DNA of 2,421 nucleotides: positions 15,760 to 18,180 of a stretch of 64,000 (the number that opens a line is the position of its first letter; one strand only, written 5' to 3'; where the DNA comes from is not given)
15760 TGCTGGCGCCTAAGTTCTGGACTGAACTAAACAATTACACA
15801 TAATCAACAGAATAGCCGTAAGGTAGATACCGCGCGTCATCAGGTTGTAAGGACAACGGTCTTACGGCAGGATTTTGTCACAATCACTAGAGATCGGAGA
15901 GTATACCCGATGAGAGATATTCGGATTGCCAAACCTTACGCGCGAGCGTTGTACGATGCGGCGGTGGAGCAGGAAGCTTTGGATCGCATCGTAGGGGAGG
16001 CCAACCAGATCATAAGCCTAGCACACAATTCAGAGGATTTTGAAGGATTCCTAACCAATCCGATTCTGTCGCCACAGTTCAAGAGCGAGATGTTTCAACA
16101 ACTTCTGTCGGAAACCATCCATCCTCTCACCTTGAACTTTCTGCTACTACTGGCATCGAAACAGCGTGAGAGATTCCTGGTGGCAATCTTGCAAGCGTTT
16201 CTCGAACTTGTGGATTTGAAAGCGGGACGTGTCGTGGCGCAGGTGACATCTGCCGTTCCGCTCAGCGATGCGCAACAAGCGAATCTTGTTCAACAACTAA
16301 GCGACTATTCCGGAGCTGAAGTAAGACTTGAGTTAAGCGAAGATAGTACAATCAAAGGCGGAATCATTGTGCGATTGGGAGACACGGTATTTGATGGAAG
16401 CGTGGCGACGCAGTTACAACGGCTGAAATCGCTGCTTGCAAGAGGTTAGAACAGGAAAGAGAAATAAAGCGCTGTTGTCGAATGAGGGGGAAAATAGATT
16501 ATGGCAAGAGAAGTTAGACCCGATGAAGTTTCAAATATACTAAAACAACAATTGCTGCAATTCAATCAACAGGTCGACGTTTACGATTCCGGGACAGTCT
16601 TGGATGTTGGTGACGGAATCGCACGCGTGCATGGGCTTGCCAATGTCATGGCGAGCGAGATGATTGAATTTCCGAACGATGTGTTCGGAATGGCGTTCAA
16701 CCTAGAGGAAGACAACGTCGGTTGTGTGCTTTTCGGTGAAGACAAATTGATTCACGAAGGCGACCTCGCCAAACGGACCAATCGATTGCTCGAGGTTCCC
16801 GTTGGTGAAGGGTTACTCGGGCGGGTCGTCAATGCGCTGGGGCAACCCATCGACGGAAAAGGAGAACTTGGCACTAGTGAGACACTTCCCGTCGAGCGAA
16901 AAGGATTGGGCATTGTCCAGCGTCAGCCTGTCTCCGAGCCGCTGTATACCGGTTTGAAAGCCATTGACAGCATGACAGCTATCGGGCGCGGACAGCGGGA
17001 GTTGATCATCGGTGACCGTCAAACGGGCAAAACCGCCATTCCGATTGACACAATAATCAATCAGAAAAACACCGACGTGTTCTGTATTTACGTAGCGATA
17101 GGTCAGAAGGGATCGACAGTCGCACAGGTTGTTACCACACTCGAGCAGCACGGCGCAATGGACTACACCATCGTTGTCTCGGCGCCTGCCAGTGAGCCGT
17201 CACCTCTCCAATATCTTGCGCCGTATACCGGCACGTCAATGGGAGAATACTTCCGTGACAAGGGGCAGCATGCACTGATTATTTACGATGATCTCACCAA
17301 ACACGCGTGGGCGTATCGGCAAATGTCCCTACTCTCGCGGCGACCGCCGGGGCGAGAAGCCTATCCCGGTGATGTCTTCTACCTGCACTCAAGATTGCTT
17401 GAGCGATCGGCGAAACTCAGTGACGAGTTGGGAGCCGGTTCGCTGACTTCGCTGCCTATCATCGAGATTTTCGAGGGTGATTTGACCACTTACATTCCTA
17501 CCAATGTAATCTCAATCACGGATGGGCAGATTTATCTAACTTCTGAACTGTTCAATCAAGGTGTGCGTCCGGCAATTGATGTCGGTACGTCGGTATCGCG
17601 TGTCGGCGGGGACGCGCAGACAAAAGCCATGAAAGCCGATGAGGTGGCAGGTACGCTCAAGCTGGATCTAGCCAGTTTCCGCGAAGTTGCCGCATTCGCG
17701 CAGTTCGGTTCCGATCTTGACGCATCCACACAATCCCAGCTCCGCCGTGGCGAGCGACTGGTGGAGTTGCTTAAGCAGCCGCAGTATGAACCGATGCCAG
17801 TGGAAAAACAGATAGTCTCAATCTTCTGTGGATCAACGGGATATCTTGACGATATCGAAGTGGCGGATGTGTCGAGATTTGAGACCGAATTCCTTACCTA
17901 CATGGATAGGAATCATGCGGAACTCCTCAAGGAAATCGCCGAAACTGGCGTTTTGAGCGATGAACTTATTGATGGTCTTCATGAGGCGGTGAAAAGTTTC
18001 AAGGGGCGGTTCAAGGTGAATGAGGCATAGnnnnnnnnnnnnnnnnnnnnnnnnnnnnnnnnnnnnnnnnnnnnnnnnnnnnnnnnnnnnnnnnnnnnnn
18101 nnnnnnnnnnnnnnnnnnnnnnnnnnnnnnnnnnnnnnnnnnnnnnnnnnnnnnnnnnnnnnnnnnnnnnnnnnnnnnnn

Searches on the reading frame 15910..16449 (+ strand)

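Call 6: search_protein_families(library=pfam, proteins=[window:15910-16449:+], max_evalue=0.001)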
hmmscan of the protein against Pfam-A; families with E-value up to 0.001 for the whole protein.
window:15910-16449:+ (179 aa): 1 family
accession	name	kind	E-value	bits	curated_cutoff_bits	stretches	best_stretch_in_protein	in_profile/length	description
PF00213.23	OSCP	-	1.6e-49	168.7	22.3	1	6-175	1-171/172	ATP synthase delta (OSCP) subunit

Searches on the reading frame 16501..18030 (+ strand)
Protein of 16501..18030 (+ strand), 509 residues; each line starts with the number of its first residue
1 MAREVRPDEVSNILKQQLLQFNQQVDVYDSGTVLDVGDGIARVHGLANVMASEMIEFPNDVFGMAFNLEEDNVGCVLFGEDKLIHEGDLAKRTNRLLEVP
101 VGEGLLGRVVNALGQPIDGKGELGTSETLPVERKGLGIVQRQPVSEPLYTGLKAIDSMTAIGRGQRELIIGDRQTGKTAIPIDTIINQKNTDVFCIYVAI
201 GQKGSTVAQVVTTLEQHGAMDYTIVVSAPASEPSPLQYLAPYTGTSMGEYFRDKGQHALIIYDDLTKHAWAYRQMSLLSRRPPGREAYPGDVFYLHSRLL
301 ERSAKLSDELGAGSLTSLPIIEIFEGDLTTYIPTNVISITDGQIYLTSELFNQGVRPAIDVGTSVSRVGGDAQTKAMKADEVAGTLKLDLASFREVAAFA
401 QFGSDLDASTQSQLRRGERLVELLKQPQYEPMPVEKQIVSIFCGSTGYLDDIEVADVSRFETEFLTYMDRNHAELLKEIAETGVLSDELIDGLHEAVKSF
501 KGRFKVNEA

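Call 6: search_protein_families(library=pfam, proteins=[window:16501-18030:+], max_evalue=0.001)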
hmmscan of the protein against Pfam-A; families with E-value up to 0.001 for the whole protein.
window:16501-18030:+ (509 aa): 3 families
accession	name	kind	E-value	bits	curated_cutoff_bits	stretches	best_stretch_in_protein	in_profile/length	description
PF00006.31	ATP-synt_ab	-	1.8e-82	276.6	29.5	1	151-366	1-213/213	ATP synthase alpha/beta family, nucleotide-binding domain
PF00306.32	ATP-synt_ab_C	-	1.9e-48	164.4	27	1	373-500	1-126/126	ATP synthase alpha/beta chain, C terminal domain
PF02874.29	ATP-synt_ab_N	-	4.9e-16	59.4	20.9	1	30-94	5-69/69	ATP synthase alpha/beta family, beta-barrel domain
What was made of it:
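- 16501..18030 (+): atpA (F1 alpha subunit), the upstream neighbour; its stop codon is 10 nt before hicB. Pfam ATP-synt_ab_N, ATP-synt_ab and ATP-synt_ab_C (call 6)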

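Call 11: find_related_loci(query=window:16501-18030:+, collection=genome_contigs, flank=6000)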
Query window:16501-18030:+ (509 aa) in genome_contigs; peptide patterns used: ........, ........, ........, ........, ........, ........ (x = any residue, [..] = any of these).
600 stretches matched a pattern (row limit reached: there are more); 597 encode a relative of the query (tblastn E <= 1e-3); the best 80 are kept; 80 distinct loci.
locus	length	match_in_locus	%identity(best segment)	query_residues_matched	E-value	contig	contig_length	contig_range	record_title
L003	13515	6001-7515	96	1-505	0e+0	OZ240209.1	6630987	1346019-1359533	MAG: Candidatus Poribacteria bacterium isolate 386b7814-a0df-4328-ba8d-cea90b69f229 genome assembly, chromosome: 1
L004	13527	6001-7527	90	1-509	0e+0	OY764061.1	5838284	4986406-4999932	MAG: Candidatus Poribacteria bacterium isolate 89293177-375a-4259-af6b-6508537173d0 genome assembly, chromosome: 1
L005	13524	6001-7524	90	1-508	0e+0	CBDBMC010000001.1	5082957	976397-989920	MAG: Candidatus Poribacteria bacterium isolate ca8204a3-33b7-44e1-a19a-5b07964ae9a8 genome assembly, contig: contig_1, w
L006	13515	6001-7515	85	1-505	0e+0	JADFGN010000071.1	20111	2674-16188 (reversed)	MAG: Candidatus Poribacteria bacterium isolate B30T1B8 B30T1B8_NODE4475, whole genome shotgun sequence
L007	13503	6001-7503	84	1-501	0e+0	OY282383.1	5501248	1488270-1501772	MAG: uncultured Poribacteria bacterium isolate 7c199f84-8048-4b63-b208-6e17c6421a0a genome assembly, chromosome: 1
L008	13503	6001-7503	84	1-501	0e+0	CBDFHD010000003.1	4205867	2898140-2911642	MAG: Candidatus Poribacteria bacterium isolate 3ddb7f14-4d05-4080-9b3f-f5d75a2c5508 genome assembly, contig: contig_3, w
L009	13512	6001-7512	83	1-504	0e+0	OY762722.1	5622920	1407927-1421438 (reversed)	MAG: Candidatus Poribacteria bacterium isolate ed6806d3-dd7a-4409-98ee-5b7e1ebe3502 genome assembly, chromosome: 1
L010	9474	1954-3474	82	1-507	0e+0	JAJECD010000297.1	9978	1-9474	MAG: Candidatus Poribacteria bacterium isolate jk18x9bins.85 k141_95335, whole genome shotgun sequence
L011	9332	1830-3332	83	1-501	0e+0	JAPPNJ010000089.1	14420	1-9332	MAG: Candidatus Poribacteria bacterium isolate RHO3_bin_69 NODE_5918_length_14420_cov_18.438775, whole genome shotgun se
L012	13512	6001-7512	82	1-504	0e+0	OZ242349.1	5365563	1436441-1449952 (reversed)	MAG: Candidatus Poribacteria bacterium isolate e367748c-ea16-458c-b08a-e5b385d280ea genome assembly, chromosome: 1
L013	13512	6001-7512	82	1-504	0e+0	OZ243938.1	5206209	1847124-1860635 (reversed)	MAG: Candidatus Poribacteria bacterium isolate 1d27aecb-7b08-4092-90e4-ddfc7d8e693b genome assembly, chromosome: 1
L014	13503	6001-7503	82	1-501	0e+0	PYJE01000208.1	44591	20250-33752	MAG: Candidatus Poribacteria bacterium isolate AGPOR5 scf7180000041270, whole genome shotgun sequence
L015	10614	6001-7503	83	1-501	0e+0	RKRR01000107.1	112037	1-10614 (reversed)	MAG: Candidatus Poribacteria bacterium isolate PNGco_C_binSS2 scaffold_1, whole genome shotgun sequence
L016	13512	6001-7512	82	1-504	0e+0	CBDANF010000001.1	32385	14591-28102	MAG: Candidatus Poribacteria bacterium isolate cff0d1ac-620d-4255-a141-192642026491 genome assembly, contig: contig_1, w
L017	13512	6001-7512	82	1-504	0e+0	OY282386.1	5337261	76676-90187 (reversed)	MAG: Candidatus Poribacteria bacterium genome assembly, chromosome: 1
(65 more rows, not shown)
